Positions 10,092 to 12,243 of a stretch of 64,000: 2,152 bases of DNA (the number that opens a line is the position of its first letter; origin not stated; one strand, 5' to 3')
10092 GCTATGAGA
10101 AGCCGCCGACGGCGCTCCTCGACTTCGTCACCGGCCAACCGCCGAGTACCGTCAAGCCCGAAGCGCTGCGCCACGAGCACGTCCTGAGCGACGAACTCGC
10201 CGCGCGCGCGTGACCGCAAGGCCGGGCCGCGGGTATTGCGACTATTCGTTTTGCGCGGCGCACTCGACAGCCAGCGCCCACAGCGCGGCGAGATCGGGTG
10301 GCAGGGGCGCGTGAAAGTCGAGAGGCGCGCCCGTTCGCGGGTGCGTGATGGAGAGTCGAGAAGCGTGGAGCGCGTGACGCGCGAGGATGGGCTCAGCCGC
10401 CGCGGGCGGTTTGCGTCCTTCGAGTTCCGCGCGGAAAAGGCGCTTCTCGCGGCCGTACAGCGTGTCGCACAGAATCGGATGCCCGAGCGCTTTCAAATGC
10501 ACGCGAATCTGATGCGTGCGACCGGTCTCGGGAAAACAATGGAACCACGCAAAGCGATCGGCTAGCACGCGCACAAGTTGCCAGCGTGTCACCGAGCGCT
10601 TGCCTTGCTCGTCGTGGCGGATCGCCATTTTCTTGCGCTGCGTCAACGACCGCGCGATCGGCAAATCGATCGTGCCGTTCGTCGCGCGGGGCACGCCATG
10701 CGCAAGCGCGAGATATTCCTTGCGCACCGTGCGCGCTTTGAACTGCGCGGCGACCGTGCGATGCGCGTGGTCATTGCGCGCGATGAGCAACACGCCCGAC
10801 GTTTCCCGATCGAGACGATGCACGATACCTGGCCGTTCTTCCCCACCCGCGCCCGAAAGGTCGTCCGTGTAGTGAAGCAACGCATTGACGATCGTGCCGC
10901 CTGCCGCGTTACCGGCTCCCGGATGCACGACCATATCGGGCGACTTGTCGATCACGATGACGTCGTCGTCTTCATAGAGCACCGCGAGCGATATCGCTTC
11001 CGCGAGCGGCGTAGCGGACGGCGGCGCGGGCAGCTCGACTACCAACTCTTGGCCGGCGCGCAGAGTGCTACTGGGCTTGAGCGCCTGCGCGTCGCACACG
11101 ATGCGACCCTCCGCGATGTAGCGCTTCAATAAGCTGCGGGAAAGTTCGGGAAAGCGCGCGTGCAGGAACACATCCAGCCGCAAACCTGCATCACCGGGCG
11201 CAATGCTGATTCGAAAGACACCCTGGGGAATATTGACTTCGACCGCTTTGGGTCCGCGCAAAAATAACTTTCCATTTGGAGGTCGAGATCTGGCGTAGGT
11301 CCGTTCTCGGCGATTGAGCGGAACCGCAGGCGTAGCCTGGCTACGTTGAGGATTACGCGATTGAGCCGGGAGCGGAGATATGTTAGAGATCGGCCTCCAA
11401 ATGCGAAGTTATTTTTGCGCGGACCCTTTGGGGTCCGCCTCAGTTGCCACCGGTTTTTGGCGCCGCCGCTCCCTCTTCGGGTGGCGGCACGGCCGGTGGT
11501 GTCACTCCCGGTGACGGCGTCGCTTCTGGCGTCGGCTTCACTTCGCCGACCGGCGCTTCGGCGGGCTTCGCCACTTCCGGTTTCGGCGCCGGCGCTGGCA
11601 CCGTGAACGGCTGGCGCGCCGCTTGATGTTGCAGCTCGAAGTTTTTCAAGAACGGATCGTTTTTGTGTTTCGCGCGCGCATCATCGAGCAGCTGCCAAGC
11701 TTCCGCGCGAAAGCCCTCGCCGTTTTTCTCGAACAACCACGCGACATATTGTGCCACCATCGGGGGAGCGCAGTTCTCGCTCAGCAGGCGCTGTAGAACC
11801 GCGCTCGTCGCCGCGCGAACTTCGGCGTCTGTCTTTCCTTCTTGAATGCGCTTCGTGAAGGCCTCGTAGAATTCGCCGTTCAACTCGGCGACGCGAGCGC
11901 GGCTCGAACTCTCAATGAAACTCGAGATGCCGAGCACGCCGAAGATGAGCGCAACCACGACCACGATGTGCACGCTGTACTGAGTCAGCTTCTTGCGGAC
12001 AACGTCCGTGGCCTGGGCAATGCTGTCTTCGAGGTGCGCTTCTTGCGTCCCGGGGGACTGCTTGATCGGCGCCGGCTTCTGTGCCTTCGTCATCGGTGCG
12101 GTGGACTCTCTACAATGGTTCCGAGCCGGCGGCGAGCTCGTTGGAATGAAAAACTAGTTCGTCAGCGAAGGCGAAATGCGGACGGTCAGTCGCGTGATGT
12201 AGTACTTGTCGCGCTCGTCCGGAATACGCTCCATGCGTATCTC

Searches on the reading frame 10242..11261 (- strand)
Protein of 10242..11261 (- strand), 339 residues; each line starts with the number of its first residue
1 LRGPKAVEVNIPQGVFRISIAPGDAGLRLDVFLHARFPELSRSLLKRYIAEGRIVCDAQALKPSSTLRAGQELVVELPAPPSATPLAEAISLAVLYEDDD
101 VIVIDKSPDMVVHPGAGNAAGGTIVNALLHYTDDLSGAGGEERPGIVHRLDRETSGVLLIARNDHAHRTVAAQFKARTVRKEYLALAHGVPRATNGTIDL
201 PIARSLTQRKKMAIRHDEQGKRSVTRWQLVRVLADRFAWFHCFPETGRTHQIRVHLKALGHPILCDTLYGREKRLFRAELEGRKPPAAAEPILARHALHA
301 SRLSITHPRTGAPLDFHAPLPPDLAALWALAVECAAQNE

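Call 25: search_protein_families(library=pfam, proteins=[window:10242-11261:-])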
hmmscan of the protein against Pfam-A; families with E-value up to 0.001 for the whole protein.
window:10242-11261:- (339 aa): 2 families
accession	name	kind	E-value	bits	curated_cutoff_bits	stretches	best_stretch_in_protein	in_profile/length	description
PF00849.27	PseudoU_synth_2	-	4.1e-31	108.7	26.8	1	100-257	1-151/152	RNA pseudouridylate synthase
PF01479.30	S4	-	9.2e-06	25.7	22.8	1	27-72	1-47/48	S4 domain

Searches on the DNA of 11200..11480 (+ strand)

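Call 39: search_rna_families(source=window, start=11200, end=11480, threshold=evalue, max_evalue=10)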
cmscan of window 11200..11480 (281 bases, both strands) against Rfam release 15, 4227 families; matches with E-value up to 10: 3.
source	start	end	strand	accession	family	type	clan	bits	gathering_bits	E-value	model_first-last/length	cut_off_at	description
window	11314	11381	+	RF02467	Ms_IGR-2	Gene; sRNA;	-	16.4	45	0.25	1-82/82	no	Mycobacterium sRNA Ms_IGR-2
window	11208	11237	-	RF01341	CRISPR-DR30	Gene; CRISPR;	-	16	50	1.6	1-38/38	no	CRISPR RNA direct repeat element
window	11330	11394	+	RF02917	Burkholderiales-2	Cis-reg;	-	15.7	67.9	3.1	1-74/74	no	Burkholderiales-2 RNA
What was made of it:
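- On Any Rfam RNA family: The best sub-threshold match over copy B scored 16.4 bits against a gathering score of 45 (call 39).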

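Call 44: build_rna_model(alignment_id=A2)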
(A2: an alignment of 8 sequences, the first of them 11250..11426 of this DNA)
Model R1 built from alignment A2 (8 sequences, 191 columns); structure: RNAalifold consensus.
model positions 179; base pairs 66; branch points 0; effective number of sequences 1.5; information 0.59 bits per position. Calibrated on 0.2 Mb of random sequence (short: E-values are rough).
structure used (alignment columns):
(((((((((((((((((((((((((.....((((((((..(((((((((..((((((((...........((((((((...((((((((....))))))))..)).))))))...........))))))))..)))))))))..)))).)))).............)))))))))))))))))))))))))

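Call 45: search_with_rna_model(model_id=R1, sources=[window, L003, L004, L005, L006, L007, L008, L009, L010, L011, L012, L013, L014, L015, L016, L017, L018, L019, L020, L021, L022, L023, L024, L025, L026, L027, L028, L029, L030, L031, L032, L033, L034, L035, L036, L037, L038, L039, L040, L041, L042, L043, L044, L045, L046, L047, L048, L049, L050, L051, L052, L053, L054, L055, L056, L057, L058, L059, L060, L061, L062, L063, L064, L065, L066, L067, L068, L069, L070, L071, L072, L073], max_evalue=1, make_alignment=true)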
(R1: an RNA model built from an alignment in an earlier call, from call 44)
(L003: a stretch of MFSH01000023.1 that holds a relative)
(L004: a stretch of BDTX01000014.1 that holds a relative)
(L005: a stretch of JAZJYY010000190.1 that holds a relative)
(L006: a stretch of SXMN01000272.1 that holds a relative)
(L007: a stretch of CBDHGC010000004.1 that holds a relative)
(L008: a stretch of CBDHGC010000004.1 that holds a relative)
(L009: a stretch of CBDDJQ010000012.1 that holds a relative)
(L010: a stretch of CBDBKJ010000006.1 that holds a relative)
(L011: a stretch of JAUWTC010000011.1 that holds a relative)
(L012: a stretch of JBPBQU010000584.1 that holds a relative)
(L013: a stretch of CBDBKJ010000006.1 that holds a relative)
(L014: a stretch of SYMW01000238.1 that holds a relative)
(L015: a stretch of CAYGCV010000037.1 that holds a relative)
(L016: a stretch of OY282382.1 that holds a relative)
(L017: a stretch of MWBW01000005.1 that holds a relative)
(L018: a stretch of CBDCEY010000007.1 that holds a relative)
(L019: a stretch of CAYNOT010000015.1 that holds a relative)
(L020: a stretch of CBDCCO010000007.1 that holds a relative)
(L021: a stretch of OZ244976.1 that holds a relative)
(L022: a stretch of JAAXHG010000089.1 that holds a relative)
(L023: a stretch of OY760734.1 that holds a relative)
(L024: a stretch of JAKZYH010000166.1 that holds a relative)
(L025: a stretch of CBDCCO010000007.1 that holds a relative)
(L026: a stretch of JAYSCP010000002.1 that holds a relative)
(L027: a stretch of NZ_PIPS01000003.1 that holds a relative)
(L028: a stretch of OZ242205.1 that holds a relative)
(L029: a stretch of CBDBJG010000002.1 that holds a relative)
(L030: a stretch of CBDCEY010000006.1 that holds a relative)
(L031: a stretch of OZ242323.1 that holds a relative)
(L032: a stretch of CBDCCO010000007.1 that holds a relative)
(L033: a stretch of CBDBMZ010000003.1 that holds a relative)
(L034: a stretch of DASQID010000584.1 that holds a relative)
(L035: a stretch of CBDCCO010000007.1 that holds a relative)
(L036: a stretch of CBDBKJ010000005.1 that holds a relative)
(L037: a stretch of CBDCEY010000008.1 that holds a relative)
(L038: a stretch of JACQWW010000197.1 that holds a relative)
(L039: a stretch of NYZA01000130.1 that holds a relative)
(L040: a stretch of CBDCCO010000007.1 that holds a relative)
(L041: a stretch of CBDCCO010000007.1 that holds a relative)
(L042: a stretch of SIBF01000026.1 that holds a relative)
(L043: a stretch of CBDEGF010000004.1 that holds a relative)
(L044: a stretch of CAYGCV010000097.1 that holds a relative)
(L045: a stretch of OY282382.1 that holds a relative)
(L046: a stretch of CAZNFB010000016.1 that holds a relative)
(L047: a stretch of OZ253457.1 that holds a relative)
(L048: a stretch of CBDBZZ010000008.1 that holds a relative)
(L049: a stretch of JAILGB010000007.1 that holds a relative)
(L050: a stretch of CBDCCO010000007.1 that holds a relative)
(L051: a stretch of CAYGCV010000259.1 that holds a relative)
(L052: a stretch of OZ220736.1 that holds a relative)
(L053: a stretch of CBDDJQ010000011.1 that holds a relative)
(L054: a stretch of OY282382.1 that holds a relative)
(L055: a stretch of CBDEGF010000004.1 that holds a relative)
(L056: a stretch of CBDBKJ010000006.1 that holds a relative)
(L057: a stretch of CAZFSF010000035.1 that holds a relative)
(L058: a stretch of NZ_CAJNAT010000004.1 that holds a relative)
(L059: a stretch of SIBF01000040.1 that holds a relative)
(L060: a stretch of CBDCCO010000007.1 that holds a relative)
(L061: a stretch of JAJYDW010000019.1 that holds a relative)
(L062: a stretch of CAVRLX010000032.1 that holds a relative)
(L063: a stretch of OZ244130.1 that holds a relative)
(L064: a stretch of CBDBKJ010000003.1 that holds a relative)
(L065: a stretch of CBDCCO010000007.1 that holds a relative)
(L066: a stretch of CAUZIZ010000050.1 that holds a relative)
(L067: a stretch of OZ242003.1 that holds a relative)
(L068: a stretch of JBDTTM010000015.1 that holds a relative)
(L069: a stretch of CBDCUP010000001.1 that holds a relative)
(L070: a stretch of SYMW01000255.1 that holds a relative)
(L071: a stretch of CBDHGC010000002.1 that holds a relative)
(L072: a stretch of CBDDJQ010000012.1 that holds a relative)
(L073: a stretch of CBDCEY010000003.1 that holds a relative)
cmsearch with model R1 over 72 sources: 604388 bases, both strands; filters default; matches with E-value up to 1: 32.
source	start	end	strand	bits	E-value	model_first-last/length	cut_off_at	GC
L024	4721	4901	+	195.9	2e-36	1-179/179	no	0.52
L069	2771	2951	+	188.8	5.4e-35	1-179/179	no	0.54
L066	1952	2132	-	184.5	3.8e-34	1-179/179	no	0.52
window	11250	11426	+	179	4.9e-33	1-179/179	no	0.55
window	1649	1825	-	176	1.9e-32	1-179/179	no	0.56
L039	387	565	-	163.8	5.1e-30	1-179/179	no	0.59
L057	6660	6845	-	151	1.8e-27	1-179/179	no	0.48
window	1649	1825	+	88.6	5.1e-15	1-179/179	no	0.56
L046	4425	4581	-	87.8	7.2e-15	1-179/179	no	0.43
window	11250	11426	-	86.9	1.1e-14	1-179/179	no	0.55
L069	2771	2951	-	78.1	6.3e-13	1-179/179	no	0.54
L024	4721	4901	-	71.2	1.5e-11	1-179/179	no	0.52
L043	2173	2392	+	69.7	2.9e-11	1-179/179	no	0.6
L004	4429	4556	-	65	2.5e-10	1-179/179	no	0.54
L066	1952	2132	+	63.9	4.3e-10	1-179/179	no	0.52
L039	387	565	+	59.3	3.4e-09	1-179/179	no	0.59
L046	4425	4581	+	49.9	2.6e-07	1-179/179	no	0.43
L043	2173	2392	-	48.9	4e-07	1-179/179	no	0.6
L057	6660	6845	+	47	9.8e-07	1-179/179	no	0.48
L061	2788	3036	-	41.7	1.1e-05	1-179/179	no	0.59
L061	2788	3036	+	41.3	1.3e-05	1-179/179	no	0.59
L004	4429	4556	+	33.8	0.00042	1-179/179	no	0.54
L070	324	653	-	32.9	0.00062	1-179/179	no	0.63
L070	324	653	+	32.4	0.00078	1-179/179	no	0.63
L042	7065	7103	+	31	0.0015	1-179/179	no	0.59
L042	7065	7103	-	30.8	0.0016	1-179/179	no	0.59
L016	6982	7133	-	25.8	0.016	1-179/179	no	0.57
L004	7976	8000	-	19.8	0.26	155-179/179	5'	0.56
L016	4217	4379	+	19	0.37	1-179/179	no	0.55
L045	3189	3342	-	18.1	0.55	1-179/179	no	0.6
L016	6982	7133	+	17.8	0.63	1-179/179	no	0.57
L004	7976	8000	+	17.4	0.78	1-25/179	3'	0.56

Alignment A3: 32 matches aligned to the model, 409 columns, each read 5' to 3' on its own strand. Consensus structure (alignment columns), stored with it:
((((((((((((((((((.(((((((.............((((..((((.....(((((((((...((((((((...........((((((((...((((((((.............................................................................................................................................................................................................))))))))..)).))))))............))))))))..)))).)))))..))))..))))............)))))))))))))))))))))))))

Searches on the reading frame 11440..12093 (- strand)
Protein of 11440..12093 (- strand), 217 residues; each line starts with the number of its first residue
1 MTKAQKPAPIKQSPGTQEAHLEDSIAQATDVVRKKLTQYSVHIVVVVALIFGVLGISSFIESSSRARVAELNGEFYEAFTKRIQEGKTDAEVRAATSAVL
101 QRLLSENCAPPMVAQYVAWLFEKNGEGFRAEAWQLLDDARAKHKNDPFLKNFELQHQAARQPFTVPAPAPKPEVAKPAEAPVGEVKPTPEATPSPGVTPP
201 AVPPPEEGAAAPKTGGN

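Call 15: find_encoding_contigs(protein=window:11440-12093:-, flank=10000, max_places=10)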
Protein window:11440-12093:- (217 aa): no gene with exactly this product is on record in the collection.

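Call 25: search_protein_families(library=pfam, proteins=[window:11440-12093:-])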
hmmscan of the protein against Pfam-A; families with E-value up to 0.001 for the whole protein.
window:11440-12093:- (217 aa): 0 families
